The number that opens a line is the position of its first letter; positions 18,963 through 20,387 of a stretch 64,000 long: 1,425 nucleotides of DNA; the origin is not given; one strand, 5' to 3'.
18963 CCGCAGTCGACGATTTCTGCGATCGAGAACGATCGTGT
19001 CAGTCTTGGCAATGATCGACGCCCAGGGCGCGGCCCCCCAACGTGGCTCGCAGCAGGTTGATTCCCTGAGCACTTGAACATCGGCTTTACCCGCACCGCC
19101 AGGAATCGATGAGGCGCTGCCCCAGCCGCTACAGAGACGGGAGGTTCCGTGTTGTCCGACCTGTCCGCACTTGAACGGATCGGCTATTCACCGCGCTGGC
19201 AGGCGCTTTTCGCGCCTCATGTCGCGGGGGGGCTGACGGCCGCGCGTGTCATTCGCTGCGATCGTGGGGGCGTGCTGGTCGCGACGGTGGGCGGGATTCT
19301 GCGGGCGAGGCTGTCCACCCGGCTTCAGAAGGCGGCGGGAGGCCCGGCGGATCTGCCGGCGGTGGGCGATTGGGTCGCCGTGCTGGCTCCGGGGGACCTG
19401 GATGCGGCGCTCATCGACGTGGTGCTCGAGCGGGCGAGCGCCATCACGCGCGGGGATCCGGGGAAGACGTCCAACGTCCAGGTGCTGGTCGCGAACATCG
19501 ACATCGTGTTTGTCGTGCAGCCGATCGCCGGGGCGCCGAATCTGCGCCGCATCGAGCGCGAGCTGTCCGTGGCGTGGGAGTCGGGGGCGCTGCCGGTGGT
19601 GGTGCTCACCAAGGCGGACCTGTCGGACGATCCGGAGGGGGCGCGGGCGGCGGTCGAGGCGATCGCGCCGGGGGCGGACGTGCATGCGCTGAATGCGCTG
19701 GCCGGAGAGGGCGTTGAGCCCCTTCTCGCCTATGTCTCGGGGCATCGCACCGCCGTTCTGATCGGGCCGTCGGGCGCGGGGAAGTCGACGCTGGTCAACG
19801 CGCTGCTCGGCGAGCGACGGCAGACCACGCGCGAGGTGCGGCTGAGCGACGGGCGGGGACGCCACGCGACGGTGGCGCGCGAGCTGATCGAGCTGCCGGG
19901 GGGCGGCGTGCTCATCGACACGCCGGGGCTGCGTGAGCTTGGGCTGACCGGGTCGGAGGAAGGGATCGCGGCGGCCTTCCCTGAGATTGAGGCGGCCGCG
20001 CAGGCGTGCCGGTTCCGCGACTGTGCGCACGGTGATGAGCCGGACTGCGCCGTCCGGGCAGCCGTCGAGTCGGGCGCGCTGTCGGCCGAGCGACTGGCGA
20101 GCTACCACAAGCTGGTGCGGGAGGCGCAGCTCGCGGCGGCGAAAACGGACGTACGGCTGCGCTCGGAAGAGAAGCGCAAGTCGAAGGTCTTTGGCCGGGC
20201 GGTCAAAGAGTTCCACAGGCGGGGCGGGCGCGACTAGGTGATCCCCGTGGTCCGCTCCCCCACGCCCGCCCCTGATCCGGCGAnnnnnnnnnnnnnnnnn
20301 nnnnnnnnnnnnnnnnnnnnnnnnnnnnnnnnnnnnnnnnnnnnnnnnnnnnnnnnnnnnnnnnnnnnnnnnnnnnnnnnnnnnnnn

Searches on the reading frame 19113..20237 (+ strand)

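Call 25: search_protein_families(library=pfam, proteins=[window:19113-20237:+], max_evalue=0.001)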
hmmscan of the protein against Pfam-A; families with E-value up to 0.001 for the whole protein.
window:19113-20237:+ (374 aa): 6 families
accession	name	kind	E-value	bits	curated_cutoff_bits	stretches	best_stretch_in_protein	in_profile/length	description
PF03193.22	RsgA_GTPase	-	3.4e-44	151.2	30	1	104-278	1-173/174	RsgA GTPase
PF01926.29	MMR_HSR1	-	1.1e-07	32.4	21.9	1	214-299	2-80/113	50S ribosome-binding GTPase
PF00005.33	ABC_tran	-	4.5e-06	27.8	25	1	211-245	11-45/137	ABC transporter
PF13555.12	AAA_29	-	0.00066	19.8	27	0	213-231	24-42/61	P-loop containing region of AAA domain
PF00350.29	Dynamin_N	-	0.00069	20.1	27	0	215-235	2-22/168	Dynamin family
PF13401.12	AAA_22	-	0.00085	20.1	27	0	211-258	5-54/130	AAA domain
